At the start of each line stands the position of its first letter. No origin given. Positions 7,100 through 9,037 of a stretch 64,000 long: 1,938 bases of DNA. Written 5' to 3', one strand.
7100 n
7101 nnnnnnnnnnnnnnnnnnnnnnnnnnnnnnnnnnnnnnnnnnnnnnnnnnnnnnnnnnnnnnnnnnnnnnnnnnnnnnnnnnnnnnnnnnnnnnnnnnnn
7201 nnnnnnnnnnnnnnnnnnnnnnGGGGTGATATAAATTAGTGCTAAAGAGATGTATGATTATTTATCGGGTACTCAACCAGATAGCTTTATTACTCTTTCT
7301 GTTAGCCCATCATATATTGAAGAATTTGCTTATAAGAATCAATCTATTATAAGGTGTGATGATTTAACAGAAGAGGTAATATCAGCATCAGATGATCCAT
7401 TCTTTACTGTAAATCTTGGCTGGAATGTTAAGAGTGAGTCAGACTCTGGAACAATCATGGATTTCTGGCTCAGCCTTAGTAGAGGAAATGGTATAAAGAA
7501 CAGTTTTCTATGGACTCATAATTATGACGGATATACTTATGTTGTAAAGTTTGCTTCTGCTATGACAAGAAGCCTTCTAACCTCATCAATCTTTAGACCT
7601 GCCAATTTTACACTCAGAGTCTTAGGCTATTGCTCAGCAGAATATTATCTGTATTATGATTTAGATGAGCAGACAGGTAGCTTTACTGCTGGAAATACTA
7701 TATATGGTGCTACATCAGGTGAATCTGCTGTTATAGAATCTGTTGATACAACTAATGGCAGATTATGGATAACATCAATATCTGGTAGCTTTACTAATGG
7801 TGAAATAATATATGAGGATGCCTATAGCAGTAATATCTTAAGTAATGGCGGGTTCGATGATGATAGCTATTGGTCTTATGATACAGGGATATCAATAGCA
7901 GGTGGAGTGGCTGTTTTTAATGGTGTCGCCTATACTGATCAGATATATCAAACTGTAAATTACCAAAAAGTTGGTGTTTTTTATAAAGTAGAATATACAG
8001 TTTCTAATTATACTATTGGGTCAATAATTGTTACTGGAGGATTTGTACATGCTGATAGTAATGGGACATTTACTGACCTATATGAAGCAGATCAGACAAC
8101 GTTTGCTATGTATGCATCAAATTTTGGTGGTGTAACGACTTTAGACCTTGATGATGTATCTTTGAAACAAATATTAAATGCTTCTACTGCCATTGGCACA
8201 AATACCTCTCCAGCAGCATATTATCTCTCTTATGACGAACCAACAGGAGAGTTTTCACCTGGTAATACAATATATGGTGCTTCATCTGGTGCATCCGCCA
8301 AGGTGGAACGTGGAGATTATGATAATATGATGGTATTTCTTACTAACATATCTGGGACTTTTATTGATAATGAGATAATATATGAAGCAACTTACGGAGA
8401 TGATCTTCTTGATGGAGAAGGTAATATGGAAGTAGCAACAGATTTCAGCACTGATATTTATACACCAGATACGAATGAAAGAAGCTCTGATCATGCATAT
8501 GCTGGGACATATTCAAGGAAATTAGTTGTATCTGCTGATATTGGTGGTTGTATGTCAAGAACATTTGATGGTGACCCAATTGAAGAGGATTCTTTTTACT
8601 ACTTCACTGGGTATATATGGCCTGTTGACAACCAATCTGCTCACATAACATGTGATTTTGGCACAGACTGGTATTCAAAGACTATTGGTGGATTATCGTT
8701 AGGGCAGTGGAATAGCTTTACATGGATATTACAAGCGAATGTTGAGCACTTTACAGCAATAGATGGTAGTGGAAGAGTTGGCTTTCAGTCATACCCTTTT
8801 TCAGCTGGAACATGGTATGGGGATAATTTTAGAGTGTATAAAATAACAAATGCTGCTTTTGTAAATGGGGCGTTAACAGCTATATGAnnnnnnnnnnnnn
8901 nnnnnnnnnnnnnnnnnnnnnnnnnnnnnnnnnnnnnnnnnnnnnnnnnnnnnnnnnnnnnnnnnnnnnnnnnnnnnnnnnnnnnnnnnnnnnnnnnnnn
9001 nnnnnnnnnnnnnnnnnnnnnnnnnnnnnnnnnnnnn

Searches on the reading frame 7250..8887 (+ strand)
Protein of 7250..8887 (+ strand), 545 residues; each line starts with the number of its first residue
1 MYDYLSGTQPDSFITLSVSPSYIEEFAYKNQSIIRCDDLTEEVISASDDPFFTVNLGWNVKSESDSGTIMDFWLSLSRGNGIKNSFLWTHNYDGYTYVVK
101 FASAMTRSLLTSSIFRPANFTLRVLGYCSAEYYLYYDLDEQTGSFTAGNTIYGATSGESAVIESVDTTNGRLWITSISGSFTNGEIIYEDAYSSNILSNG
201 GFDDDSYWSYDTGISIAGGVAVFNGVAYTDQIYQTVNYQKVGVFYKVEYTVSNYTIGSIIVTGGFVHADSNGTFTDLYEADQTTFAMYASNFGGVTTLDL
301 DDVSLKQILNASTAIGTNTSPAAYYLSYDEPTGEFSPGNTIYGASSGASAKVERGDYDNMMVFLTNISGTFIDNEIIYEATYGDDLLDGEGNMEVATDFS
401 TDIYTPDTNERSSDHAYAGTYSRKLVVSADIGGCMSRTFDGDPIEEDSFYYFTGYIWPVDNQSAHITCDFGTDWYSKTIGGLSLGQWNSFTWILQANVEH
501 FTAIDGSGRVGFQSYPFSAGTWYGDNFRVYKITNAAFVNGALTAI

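Call 11: search_protein_families(library=phrogs, max_evalue=0.001, proteins=[window:7250-8887:+])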
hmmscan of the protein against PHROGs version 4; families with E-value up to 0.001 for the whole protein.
window:7250-8887:+ (545 aa): 1 family
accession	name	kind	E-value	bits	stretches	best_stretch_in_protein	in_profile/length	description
phrog_460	-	connector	0.00014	21.7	0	119-169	297-345/385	head closure Hc2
